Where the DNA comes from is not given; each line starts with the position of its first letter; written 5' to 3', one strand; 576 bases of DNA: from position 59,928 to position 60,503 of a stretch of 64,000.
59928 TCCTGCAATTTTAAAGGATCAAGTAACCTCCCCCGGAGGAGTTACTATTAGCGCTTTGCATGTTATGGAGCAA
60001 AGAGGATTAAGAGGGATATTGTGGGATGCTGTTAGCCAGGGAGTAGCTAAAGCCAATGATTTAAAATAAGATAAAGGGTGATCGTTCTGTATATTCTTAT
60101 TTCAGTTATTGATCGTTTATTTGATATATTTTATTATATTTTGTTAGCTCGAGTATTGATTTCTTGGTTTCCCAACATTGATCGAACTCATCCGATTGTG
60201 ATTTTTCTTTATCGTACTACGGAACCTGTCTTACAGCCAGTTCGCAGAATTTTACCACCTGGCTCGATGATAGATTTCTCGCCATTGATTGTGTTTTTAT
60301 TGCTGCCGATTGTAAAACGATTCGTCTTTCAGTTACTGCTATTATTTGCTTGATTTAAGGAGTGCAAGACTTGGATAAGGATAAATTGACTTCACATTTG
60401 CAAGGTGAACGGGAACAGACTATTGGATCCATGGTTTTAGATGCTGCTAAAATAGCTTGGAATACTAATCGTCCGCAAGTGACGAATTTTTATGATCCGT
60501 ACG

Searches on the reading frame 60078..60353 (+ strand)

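Call 58: search_protein_families(library=pfam, proteins=[window:60078-60353:+], max_evalue=0.00001)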
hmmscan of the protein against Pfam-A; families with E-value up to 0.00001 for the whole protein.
window:60078-60353:+ (91 aa): 1 family
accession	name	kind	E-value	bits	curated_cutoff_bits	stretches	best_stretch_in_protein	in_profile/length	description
PF02325.22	YGGT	-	1.4e-20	73.9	27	1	14-83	3-70/70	YGGT family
